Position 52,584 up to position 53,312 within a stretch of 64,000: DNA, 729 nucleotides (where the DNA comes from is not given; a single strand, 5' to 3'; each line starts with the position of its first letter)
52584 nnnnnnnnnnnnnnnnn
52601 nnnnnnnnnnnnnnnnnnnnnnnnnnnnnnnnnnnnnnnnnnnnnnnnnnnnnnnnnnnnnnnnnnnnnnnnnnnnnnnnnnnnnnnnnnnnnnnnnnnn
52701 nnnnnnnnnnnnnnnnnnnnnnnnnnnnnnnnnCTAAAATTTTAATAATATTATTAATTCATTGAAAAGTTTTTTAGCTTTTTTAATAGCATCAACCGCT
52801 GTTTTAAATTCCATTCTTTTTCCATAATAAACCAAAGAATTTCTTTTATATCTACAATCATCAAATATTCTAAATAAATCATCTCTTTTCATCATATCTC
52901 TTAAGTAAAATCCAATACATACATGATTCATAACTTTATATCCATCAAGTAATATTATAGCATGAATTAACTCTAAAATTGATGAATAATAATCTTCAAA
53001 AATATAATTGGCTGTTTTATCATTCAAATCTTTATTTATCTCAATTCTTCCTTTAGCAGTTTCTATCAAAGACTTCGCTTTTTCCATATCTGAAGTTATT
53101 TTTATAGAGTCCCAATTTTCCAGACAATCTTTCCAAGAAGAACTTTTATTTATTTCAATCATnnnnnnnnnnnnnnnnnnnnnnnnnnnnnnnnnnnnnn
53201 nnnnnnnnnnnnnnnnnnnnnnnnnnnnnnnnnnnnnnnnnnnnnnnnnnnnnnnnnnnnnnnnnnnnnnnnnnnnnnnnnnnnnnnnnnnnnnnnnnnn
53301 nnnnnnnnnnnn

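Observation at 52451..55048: Small defence/TA islet: wHTH-MNT + HEPN-like pair, solo RelE flanked by ~40-nt direct repeats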

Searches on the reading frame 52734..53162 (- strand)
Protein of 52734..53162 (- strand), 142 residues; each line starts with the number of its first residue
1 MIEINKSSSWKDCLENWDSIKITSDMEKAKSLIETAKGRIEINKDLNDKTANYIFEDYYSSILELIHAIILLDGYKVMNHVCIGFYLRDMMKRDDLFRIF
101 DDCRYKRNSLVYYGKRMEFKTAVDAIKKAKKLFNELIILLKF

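Call 3: search_protein_families(library=pfam, proteins=[window:52734-53162:-], max_evalue=1)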
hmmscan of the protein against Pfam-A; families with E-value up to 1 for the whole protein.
window:52734-53162:- (142 aa): 1 family
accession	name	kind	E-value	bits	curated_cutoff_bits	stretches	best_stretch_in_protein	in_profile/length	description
PF25223.1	DUF7841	-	0.1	13.3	25.2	1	23-91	38-103/114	Domain of unknown function (DUF7841)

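Call 8: search_protein_families(library=ncbifam, proteins=[window:52734-53162:-], max_evalue=1)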
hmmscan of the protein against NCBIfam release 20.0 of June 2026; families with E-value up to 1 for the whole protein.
window:52734-53162:- (142 aa): 1 family
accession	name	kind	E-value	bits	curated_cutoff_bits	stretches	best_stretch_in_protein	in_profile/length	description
NF041388.1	DNAstvprot_Halo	equivalog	0.084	12.8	170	1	22-69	113-160/171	DNA starvation/stationary phase protection protein DpsA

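Call 10: search_solved_structures(query=window:52734-53162:-, max_evalue=10, show_alignments=2)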
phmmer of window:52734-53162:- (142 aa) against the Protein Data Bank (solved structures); distinct sequences matched with E-value up to 10: 1.
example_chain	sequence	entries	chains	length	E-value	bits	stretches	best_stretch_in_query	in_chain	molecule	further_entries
3md3_A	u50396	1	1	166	0.099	16.1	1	22-100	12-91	Nuclear and cytoplasmic polyadenylated RNA-binding protein PUB1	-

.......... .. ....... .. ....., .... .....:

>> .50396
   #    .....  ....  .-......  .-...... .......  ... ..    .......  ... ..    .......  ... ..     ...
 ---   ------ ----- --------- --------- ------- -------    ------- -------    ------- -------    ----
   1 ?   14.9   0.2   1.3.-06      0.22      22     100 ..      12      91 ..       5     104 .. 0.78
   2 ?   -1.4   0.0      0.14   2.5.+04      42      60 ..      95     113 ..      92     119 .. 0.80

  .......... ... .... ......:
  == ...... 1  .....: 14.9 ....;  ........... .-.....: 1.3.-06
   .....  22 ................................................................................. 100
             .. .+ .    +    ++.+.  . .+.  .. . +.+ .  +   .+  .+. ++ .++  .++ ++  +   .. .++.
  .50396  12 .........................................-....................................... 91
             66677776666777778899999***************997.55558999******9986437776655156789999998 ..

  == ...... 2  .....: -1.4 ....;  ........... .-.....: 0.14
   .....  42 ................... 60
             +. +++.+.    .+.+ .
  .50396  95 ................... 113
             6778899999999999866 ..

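Call 12: find_homologous_proteins(query=window:52734-53162:-, max_evalue=0.01)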
Query window:52734-53162:- (142 aa): 468 proteins with E <= 0.01 among 486 candidates; the best 120 are listed.
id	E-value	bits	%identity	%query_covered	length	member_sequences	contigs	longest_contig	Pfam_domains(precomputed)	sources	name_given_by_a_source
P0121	6.1e-87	307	100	100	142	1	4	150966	-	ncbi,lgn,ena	ncbi:MAG: hypothetical protein AABW83_00540 [Nanoarchaeota archaeon]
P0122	2.1e-58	214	74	96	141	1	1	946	-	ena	-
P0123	1.2e-57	212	71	92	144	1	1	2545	-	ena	-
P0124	1.4e-57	212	69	95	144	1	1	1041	-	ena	-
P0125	2.0e-57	211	67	96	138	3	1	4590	-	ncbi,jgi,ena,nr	ncbi:MAG TPA: hypothetical protein VJK72_03350 [Candidatus Nanoarchaeia archaeon]|nr:hypothetical pr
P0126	3.6e-57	210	73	92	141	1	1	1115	-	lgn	-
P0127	7.3e-57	209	70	95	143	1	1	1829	-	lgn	-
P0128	8.1e-57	209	67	95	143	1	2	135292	-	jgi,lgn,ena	-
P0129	1.0e-56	209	71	92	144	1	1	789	-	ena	-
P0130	1.7e-56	208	70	96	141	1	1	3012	-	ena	-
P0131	2.1e-56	208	67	95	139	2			-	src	-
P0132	2.2e-56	208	69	96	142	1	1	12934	-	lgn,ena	-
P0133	3.5e-56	207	68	89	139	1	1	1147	-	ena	-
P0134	4.3e-56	207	65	96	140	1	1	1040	-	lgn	-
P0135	4.3e-56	207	68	92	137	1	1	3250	-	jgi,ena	-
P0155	1.8e-54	202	70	92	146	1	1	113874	-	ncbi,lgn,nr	ncbi:hypothetical protein HYV50_02280 [Candidatus Pacearchaeota archaeon]|nr:hypothetical protein [C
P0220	4.0e-52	194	62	96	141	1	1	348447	-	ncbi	-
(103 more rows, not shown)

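Call 18: find_encoding_contigs(protein=P0155, flank=4000, max_places=2)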
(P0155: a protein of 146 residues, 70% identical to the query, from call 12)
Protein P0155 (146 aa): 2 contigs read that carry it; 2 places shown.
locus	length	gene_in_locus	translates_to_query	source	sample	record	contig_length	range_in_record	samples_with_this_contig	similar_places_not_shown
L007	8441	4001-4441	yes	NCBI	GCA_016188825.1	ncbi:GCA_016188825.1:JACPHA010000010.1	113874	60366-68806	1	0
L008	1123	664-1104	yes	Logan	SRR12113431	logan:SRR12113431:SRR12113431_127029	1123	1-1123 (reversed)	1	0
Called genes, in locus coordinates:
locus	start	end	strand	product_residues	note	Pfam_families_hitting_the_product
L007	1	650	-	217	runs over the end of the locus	-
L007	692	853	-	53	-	-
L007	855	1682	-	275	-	-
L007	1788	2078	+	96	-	-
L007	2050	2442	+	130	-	PF01850:PIN, PF13470:PIN_3 (faint)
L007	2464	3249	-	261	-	PF01513:NAD_kinase, PF20143:NAD_kinase_C (weak)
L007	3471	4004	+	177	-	PF01909:NTP_transf_2, PF18765:Polbeta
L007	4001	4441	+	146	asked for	-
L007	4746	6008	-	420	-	PF03065:Glyco_hydro_57, PF01522:Polysacc_deac_1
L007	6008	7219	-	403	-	PF08323:Glyco_transf_5, PF13439:Glyco_transf_4, PF13579:Glyco_trans_4_4, PF20706:GT4-conflict, PF00534:Glycos_transf_1, PF13692:Glyco_trans_1_4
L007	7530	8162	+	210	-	PF09335:VTT_dom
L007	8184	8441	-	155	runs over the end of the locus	-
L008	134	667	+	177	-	PF01909:NTP_transf_2, PF18765:Polbeta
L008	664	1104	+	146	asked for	-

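Call 19: find_encoding_contigs(protein=P0220, flank=4000, max_places=2)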
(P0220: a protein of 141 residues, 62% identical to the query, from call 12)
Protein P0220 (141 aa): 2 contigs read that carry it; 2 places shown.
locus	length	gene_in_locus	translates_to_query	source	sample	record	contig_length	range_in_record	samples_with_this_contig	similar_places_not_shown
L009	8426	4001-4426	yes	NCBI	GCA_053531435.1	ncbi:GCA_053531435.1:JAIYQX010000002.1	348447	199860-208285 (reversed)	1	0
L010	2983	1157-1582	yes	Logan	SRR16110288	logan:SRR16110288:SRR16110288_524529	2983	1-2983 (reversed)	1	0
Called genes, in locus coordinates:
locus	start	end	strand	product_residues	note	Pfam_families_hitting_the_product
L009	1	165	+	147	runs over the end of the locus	PF26602:HVO_2718_N, PF01381:HTH_3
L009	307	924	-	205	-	PF01909:NTP_transf_2, PF18765:Polbeta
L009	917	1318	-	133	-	-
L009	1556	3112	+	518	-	-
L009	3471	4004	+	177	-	PF01909:NTP_transf_2 (weak), PF18765:Polbeta (weak)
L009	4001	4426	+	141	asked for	-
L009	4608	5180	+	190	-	-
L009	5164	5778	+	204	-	-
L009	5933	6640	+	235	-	-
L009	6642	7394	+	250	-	PF08843:AbiEii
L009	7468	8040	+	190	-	-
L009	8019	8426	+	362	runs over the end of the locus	-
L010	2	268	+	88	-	?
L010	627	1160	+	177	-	PF01909:NTP_transf_2 (weak), PF18765:Polbeta (weak)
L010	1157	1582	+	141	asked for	-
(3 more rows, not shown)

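Call 20: find_encoding_contigs(protein=P0128, flank=4000, max_places=2)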
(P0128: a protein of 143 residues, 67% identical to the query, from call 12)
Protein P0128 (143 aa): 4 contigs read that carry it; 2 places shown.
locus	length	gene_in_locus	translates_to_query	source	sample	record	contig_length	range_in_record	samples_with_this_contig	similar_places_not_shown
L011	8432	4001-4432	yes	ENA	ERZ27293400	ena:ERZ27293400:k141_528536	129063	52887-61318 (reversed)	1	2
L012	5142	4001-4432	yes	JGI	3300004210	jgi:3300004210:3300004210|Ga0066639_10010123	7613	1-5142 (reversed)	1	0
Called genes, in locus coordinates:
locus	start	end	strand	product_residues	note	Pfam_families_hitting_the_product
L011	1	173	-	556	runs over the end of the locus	PF04675:DNA_ligase_A_N, PF01068:DNA_ligase_A_M, PF04679:DNA_ligase_A_C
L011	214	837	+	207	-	PF00881:Nitroreductase, PF14512:TM1586_NiRdase (weak)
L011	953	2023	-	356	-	PF00091:Tubulin, PF12327:FtsZ_C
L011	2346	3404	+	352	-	PF00710:Asparaginase, PF17763:Asparaginase_C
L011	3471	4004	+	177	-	PF01909:NTP_transf_2, PF18765:Polbeta (weak)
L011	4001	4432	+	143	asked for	-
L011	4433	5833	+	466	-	PF02934:GatB_N, PF02637:GatB_Yqey (weak)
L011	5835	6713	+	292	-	PF00326:Peptidase_S9 (faint), PF01738:DLH (faint), PF00561:Abhydrolase_1, PF05728:UPF0227 (weak), PF12146:Hydrolase_4, PF12697:Abhydrolase_6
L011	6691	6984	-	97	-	-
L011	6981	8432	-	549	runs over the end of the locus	PF03109:ABC1, PF00069:Pkinase (weak), PF27536:UbiB_helical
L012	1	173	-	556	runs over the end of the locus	PF04675:DNA_ligase_A_N, PF01068:DNA_ligase_A_M, PF04679:DNA_ligase_A_C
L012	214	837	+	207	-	PF00881:Nitroreductase, PF14512:TM1586_NiRdase (weak)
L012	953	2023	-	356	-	PF00091:Tubulin, PF12327:FtsZ_C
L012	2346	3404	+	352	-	PF00710:Asparaginase, PF17763:Asparaginase_C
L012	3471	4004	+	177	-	PF01909:NTP_transf_2, PF18765:Polbeta (weak)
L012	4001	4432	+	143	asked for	-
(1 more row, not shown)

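Call 24: find_encoding_contigs(protein=P0121, flank=10000, max_places=4)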
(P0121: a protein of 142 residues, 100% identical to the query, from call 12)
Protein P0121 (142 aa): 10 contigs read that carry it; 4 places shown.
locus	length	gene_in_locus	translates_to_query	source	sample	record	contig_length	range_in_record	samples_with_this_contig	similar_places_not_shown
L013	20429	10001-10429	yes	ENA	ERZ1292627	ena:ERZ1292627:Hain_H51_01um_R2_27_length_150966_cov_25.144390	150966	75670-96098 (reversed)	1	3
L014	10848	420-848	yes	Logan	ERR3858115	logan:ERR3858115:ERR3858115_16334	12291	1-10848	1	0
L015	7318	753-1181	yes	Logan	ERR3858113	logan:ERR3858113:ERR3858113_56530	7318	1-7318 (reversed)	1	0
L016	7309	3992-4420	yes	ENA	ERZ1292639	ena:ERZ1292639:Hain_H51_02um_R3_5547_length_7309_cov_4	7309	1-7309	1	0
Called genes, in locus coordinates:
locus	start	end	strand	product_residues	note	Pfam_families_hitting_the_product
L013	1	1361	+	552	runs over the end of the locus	PF04055:Radical_SAM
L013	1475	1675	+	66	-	-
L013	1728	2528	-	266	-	PF01522:Polysacc_deac_1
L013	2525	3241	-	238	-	PF13506:Glyco_transf_21 (weak), PF13641:Glyco_tranf_2_3, PF00535:Glycos_transf_2, PF10111:Glyco_tranf_2_2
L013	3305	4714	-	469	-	PF02310:B12-binding, PF04055:Radical_SAM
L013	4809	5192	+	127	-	PF14251:PterinBD-DUF4346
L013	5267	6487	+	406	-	-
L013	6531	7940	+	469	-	PF02310:B12-binding, PF04055:Radical_SAM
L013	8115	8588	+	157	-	-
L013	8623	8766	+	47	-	-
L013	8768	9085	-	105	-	-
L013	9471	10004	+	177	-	PF01909:NTP_transf_2, PF18765:Polbeta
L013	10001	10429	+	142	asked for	-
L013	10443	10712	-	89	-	-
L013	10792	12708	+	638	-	-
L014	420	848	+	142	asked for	-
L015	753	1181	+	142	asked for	-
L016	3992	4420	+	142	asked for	-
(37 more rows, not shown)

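Call 33: search_solved_structures(query=A2, max_evalue=10, show_alignments=4)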
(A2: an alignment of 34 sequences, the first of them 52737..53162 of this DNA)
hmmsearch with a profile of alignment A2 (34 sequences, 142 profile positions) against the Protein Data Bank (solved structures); distinct sequences matched with E-value up to 10: 27.
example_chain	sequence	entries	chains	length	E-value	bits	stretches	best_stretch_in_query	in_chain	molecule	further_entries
5oa0_A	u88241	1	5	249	0.066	16.1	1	78-122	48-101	Soluble acetylcholine receptor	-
5oan_A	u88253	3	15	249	0.068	16.1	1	78-122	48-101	Soluble acetylcholine receptor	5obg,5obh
5oad_A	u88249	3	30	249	0.068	16.1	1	78-122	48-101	Soluble acetylcholine receptor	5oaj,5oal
2byp_A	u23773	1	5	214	0.29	14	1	78-122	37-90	SOLUBLE ACETYLCHOLINE RECEPTOR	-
4wv9_A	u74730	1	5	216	0.3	14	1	78-122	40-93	Soluble acetylcholine receptor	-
3gua_A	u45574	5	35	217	0.3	14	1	78-122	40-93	Soluble acetylcholine receptor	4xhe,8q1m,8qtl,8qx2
2x00_D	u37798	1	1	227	0.34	13.8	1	78-122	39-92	SOLUBLE ACETYLCHOLINE RECEPTOR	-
3pmz_A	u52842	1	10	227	0.35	13.8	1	78-122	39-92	Soluble acetylcholine receptor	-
2byn_A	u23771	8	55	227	0.35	13.8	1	78-122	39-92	SOLUBLE ACETYLCHOLINE RECEPTOR | ACETYLCHOLINE-BINDING PROTEIN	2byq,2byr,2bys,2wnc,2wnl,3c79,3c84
2wn9_A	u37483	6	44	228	0.35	13.8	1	78-122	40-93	SOLUBLE ACETYLCHOLINE RECEPTOR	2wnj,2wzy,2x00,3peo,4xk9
2pgz_A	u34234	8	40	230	0.36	13.7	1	78-122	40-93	Soluble acetylcholine receptor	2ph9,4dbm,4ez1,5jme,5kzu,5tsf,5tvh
4frr_A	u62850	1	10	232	0.37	13.7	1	78-122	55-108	Soluble acetylcholine receptor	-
7egr_B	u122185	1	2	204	0.39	13.6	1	78-122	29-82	Soluble acetylcholine receptor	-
7egr_E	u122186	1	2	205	0.4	13.6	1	78-122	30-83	Soluble acetylcholine receptor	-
7egr_A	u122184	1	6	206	0.4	13.6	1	78-122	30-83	Soluble acetylcholine receptor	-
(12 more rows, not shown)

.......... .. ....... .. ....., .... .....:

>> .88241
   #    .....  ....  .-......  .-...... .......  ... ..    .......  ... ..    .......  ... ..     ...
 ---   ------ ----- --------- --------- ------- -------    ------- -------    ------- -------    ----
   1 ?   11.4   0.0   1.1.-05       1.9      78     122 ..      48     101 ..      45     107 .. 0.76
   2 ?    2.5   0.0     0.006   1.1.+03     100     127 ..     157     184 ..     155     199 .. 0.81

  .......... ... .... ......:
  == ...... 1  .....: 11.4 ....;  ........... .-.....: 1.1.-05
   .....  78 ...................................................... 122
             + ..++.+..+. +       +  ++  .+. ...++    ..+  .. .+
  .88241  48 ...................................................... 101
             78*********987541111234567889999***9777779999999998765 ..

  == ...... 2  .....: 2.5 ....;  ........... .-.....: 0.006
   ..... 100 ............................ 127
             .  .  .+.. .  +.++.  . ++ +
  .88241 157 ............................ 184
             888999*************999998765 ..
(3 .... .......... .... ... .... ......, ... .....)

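Call 46: predict_structure(alignment_id=A2)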
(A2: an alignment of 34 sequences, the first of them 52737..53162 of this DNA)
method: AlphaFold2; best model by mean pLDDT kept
length: 142 residues; sequences in the alignment: 34
mean_pLDDT: 90.0   pTM: 0.85
mean pLDDT of the five models: 90.0, 89.6, 89.6, 88.4, 88.3
residues with pLDDT >= 90: 99; 70-90: 34; 50-70: 6; < 50: 3
segments of 3 or more residues with pLDDT < 50: 1-3
pLDDT, mean of each block of 10 residues (from residue 1): 63 84 94 96 88 95 96 90 89 93 92 90 97 95 76
secondary structure, 60 per line:
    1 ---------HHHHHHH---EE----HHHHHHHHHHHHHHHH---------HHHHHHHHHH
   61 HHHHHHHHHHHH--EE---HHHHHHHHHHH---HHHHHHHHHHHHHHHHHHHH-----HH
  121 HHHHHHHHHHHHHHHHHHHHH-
elements in order: H10-16 H26-41 H51-72 H80-90 H94-113 H119-141

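Call 52: fold_search(model_id=the predicted structure, library=pdb)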
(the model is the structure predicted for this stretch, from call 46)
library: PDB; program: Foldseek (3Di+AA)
matches with E <= 10: 238; with E <= 0.001: 0
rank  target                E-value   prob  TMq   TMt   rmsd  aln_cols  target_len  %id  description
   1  2hsb                  8.0e-03  1.00  0.56  0.62   4.3       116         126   16  Crystal structure of a hepn domain containing protein (af_0298) from archaeoglobus fulgidus at 1.95 A resolution (released 2006-08-15)
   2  1wwp_A                1.1e-01  0.98  0.47  0.54   5.4       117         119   13  Crystal structure of ttk003001694 from Thermus Thermophilus HB8 (released 2005-07-12)
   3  3o10_A                2.0e-01  1.00  0.67  0.68   3.7       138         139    9  Crystal structure of the HEPN domain from human sacsin (released 2011-03-30)
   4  1ufb_A                2.4e-01  0.82  0.42  0.46   5.2       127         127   12  Crystal structure of TT1696 from Thermus thermophilus HB8 (released 2003-11-28)
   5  3o10_D                3.3e-01  0.99  0.61  0.63   4.3       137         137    9  Crystal structure of the HEPN domain from human sacsin (released 2011-03-30)
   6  3mfn_A                3.5e-01  0.94  0.51  0.57   6.0       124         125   14  Dfer_2879 protein of unknown function from Dyadobacter fermentans (released 2010-04-14)
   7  8xeh_B                3.5e-01  0.92  0.50  0.53   4.8       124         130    9  Crystal structure of HEPN-MNT complex (released 2024-12-18)
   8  2q00_B                3.9e-01  0.87  0.48  0.54   4.7       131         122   12  Crystal structure of the P95883_SULSO protein from Sulfolobus solfataricus. NESG target SsR10. (released 2007-05-29)
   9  7ug6_b                5.1e-01  0.21  0.27  0.12  10.8       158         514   11  Cryo-EM structure of pre-60S ribosomal subunit, unmethylated G2922 (released 2022-12-21)
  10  1ylm_A                5.4e-01  0.89  0.55  0.54   4.7       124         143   13  Structure of Cytosolic Protein of Unknown Function YutE from Bacillus subtilis (released 2005-03-01)
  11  7ae6_A                5.4e-01  0.47  0.36  0.35   7.9       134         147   14  Crystal structure of di-AMPylated HEPN(R102A) toxin (released 2020-12-30)
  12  7u0h_b                5.4e-01  0.33  0.34  0.12  11.2       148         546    7  State NE1 nucleolar 60S ribosome biogenesis intermediate - Overall model (released 2022-12-14)
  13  8v83_b                5.7e-01  0.18  0.26  0.12  11.1       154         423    8  60S ribosome biogenesis intermediate (Dbp10 pre-catalytic structure - Overall map) (released 2024-05-01)
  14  2q00_A                6.0e-01  0.87  0.50  0.58   4.6       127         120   12  Crystal structure of the P95883_SULSO protein from Sulfolobus solfataricus. NESG target SsR10. (released 2007-05-29)
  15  8xdj_A                7.8e-01  0.69  0.45  0.48   5.4       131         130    9  Crystal structure of AMPylated HEPN toxin (released 2024-12-18)
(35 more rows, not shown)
